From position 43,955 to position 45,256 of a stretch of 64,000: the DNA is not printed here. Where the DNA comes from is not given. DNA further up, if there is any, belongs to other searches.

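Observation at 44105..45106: Family member H ends in a Hint (Hedgehog/intein-like, BIL-type) autoprocessing domain lacking the terminal Asn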

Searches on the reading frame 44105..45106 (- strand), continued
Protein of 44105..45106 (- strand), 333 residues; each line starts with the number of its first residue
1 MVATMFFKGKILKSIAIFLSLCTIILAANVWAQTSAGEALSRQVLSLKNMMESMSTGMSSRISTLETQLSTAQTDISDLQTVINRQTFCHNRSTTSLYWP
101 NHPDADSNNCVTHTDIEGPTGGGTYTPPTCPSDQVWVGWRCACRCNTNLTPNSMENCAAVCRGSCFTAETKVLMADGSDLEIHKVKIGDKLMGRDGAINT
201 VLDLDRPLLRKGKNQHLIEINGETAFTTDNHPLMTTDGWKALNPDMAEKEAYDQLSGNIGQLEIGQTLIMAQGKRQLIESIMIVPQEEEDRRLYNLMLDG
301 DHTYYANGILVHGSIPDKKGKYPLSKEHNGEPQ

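Call 33: fold_search(model_id=the predicted structure, library=pdb)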
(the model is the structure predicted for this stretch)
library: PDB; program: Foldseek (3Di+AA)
matches with E <= 10: 283; with E <= 0.001: 53
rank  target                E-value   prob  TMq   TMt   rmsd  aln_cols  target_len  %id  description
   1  6y75_B                2.2e-11  1.00  0.37  0.79   3.0       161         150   22  BIL2 domain from T.thermophila BUBL1 locus (C1A-N143A) (released 2021-02-03)
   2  6tmm_BBB              2.3e-11  1.00  0.37  0.77   3.1       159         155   21  BIL2 domain from T.thermophila BUBL1 locus (C1A-N143A) (released 2020-12-16)
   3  6y75_A                3.3e-11  1.00  0.38  0.80   2.9       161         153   23  BIL2 domain from T.thermophila BUBL1 locus (C1A-N143A) (released 2021-02-03)
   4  6tmm_AAA              5.2e-11  1.00  0.37  0.76   3.2       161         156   22  BIL2 domain from T.thermophila BUBL1 locus (C1A-N143A) (released 2020-12-16)
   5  6riz                  4.1e-09  1.00  0.34  0.82   2.9       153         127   21  Crystal structure of gp41-1 intein (C1A, F65W, D107C) (released 2020-04-29)
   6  6qaz                  4.6e-09  1.00  0.33  0.79   3.3       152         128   22  Crystal structure of gp41-1 intein (released 2019-11-13)
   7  2lwy_MODEL_1_A        3.7e-08  1.00  0.35  0.80   2.6       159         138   24  Solution Structure of Bacterial Intein-Like domain from Clostridium thermocellum (released 2013-05-08)
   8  1mi8                  3.9e-08  1.00  0.32  0.70   3.3       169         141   16  2.0 Angstrom crystal structure of a DnaB intein from Synechocystis sp. PCC 6803 (released 2003-08-19)
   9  6mwy_A                4.1e-08  1.00  0.32  0.69   5.1       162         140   20  The Prp8 intein of Cryptococcus gattii (released 2019-11-06)
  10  6frg                  1.6e-07  1.00  0.33  0.64   4.8       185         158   17  Crystal structure of G-1F mutant of Ssp DnaB Mini-Intein variant M86 (released 2019-01-30)
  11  6frh_A                2.2e-07  1.00  0.34  0.66   3.4       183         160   16  Crystal structure of Ssp DnaB Mini-Intein variant M86 (released 2019-01-30)
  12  6frh_B                2.6e-07  1.00  0.33  0.67   4.2       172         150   17  Crystal structure of Ssp DnaB Mini-Intein variant M86 (released 2019-01-30)
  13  6mx6_A                3.5e-07  1.00  0.32  0.66   5.9       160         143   21  The Prp8 intein of Cryptococcus neoformans (released 2019-10-23)
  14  6fre                  5.9e-07  1.00  0.33  0.66   3.8       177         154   16  Crystal structure of G-1F/H73A mutant of Ssp DnaB Mini-Intein variant M86 (released 2019-01-30)
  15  3ifj_A                5.9e-07  1.00  0.30  0.64   4.5       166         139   19  Crystal structure of Mtu recA intein, splicing domain (released 2009-10-06)
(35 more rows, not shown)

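Call 60: search_protein_families(library=phrogs, proteins=[window:44105-45106:-], max_evalue=0.01)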
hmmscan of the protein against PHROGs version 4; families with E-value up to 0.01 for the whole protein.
window:44105-45106:- (333 aa): 1 family
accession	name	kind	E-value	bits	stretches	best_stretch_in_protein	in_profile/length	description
phrog_35162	-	unknown function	0.0021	18.6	0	288-312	186-210/232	-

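Call 62: list_cluster_members(proteins=[P0001, P0003, P0005, P0163, P0161])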
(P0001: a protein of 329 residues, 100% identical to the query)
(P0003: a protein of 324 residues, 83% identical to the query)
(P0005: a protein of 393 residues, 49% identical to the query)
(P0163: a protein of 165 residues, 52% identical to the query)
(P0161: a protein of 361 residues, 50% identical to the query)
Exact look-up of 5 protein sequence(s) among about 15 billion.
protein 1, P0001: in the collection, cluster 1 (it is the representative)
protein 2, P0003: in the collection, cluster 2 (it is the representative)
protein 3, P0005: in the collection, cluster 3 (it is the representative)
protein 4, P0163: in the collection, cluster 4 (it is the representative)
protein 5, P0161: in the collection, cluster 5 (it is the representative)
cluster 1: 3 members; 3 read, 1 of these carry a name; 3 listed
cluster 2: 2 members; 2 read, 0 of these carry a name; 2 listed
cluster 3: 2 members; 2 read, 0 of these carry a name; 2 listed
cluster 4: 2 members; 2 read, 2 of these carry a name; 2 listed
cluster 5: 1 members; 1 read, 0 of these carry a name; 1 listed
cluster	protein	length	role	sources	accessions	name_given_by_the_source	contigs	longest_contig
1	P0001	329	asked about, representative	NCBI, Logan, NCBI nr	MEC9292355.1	MAG: Hint domain-containing protein [Pseudomonadota bacterium] | Hint domain-containing protein [Pseudomonadota bacterium]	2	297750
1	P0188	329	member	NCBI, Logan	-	-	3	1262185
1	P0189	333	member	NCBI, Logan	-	-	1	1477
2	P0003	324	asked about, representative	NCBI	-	-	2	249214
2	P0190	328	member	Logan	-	-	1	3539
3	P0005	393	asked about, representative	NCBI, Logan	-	-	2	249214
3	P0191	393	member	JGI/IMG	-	-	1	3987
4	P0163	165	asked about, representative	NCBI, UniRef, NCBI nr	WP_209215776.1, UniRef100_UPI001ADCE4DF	Hint domain-containing protein [Sulfitobacter sp. R18_1] | Hint domain-containing protein n=1 Tax=Sulfitobacter sp. R18_1 TaxID=2821104 ...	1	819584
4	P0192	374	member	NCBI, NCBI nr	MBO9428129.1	hypothetical protein J7392_01285 [Sulfitobacter sp. R18_1] | hypothetical protein [Sulfitobacter sp. R18_1]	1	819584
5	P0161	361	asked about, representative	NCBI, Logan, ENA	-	-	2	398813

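Call 66: find_encoding_contigs(protein=P0007, flank=8000, max_places=2)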
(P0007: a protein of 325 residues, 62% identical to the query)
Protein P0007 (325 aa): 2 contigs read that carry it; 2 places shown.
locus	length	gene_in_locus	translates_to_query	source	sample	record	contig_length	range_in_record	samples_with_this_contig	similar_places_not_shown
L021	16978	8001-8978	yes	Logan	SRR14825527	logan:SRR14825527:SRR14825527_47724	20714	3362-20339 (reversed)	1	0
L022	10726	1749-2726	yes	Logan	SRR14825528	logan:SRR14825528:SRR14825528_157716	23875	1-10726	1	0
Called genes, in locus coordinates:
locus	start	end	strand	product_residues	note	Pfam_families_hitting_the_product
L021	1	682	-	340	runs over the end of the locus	PF05697:Trigger_N, PF05698:Trigger_C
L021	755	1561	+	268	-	PF01177:Asp_Glu_race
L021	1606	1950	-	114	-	-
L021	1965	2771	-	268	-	-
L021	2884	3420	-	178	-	PF00719:Pyrophosphatase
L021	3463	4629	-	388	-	PF08529:NusA_N, PF00575:S1, PF13184:KH_NusA_1st, PF26594:KH_NusA_2nd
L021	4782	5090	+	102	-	-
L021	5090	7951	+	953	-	-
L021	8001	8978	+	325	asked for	PF01079:Hint (faint), PF05203:Hom_end_hint (weak)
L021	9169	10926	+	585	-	PF05157:MshEN, PF00437:T2SSE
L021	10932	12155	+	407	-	PF00482:T2SSF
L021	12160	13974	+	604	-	PF17802:SpaA (faint), PF13620:CarboxypepD_reg (weak)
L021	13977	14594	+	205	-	-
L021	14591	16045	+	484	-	-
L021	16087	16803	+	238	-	PF02535:Zip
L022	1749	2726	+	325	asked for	PF01079:Hint (faint), PF05203:Hom_end_hint (weak)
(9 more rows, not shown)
